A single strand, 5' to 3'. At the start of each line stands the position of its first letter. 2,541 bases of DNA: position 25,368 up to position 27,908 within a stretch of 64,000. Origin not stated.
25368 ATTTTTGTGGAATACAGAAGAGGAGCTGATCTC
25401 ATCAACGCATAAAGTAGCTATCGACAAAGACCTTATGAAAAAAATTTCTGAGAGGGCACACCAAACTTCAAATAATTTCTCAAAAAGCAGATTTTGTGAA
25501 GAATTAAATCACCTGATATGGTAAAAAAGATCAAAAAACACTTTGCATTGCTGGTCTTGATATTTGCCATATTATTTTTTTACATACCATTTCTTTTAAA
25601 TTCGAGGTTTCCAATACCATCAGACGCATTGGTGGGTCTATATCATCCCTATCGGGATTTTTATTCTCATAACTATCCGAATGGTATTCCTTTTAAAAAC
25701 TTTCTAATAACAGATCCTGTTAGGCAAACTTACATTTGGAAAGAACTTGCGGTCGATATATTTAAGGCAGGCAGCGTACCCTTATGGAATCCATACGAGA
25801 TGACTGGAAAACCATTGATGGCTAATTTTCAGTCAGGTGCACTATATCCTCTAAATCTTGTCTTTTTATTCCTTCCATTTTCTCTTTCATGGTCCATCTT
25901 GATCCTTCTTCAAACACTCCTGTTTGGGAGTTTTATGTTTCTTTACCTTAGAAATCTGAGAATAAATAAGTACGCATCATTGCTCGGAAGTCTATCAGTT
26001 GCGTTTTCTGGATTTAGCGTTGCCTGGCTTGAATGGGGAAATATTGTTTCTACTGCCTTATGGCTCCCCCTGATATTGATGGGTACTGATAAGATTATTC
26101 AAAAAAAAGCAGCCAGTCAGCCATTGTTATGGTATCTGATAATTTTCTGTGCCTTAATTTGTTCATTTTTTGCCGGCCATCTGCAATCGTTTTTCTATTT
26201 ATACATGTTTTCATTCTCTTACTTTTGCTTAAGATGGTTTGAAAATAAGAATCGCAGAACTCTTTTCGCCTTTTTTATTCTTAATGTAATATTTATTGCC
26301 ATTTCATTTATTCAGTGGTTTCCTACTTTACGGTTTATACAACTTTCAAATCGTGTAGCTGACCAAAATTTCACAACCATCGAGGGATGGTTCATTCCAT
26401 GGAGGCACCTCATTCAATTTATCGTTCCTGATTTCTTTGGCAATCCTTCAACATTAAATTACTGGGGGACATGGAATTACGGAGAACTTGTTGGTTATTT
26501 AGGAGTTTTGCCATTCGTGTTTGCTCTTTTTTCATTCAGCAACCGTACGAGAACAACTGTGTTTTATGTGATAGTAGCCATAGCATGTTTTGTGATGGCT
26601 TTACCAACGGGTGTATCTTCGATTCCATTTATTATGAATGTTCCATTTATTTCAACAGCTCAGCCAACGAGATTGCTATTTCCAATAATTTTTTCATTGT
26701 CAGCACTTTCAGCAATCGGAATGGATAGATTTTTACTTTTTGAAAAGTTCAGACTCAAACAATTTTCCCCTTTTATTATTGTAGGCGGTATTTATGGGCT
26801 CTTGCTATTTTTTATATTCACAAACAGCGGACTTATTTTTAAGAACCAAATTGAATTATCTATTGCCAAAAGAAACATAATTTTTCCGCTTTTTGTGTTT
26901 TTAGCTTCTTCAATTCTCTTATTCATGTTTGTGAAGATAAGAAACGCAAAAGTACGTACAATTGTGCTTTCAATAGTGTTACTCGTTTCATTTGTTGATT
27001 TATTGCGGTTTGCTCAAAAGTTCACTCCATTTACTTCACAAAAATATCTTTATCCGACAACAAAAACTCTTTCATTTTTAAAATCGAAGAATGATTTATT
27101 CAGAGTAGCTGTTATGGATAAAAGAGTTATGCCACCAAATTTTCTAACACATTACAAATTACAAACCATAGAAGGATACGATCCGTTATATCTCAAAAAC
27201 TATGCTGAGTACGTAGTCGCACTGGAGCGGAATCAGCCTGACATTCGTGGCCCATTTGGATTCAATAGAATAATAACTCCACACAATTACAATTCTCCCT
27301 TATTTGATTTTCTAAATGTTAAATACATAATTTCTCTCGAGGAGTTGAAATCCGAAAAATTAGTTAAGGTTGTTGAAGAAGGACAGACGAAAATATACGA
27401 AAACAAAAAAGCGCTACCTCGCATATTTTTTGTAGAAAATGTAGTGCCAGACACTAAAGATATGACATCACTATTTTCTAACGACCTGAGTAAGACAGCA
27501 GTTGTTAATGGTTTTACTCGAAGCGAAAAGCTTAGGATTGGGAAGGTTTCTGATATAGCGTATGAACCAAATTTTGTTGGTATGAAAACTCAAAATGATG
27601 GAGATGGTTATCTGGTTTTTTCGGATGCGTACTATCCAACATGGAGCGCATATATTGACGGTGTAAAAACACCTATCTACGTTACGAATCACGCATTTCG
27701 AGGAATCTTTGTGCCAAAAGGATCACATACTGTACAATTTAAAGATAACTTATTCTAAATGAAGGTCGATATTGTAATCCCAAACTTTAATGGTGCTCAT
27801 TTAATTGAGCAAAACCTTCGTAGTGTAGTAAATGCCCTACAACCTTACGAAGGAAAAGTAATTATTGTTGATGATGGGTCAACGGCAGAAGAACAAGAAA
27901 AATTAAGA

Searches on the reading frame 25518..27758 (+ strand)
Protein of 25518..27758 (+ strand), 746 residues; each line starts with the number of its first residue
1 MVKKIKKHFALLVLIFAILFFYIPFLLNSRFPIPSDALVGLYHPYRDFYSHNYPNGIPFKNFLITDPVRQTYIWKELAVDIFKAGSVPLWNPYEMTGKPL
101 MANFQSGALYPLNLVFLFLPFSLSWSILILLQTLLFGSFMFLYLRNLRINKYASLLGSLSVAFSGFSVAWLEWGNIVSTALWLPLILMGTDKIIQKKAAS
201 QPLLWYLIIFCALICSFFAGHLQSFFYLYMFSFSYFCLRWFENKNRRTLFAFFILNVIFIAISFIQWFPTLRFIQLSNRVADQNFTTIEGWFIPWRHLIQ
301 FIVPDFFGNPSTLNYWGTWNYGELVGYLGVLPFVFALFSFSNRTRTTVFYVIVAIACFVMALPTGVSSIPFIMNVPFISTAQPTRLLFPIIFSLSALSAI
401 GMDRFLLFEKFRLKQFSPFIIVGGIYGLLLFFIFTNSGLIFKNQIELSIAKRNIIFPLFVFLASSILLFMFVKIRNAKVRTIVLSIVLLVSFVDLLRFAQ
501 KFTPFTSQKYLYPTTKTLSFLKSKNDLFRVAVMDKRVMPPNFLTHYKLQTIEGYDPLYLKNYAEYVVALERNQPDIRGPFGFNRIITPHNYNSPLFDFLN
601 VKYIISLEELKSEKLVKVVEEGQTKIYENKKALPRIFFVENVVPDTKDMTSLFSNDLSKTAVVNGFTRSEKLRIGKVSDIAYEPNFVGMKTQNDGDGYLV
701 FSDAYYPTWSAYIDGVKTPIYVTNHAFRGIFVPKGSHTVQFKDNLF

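Call 7: search_protein_families(library=pfam, proteins=[window:25518-27758:+], max_evalue=0.01)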
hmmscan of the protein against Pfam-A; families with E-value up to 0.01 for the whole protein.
window:25518-27758:+ (746 aa): 1 family
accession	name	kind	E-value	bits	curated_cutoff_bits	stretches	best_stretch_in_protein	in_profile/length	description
PF09586.16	YfhO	-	1e-27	97.4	28.5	2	109-646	76-601/835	Bacterial membrane protein YfhO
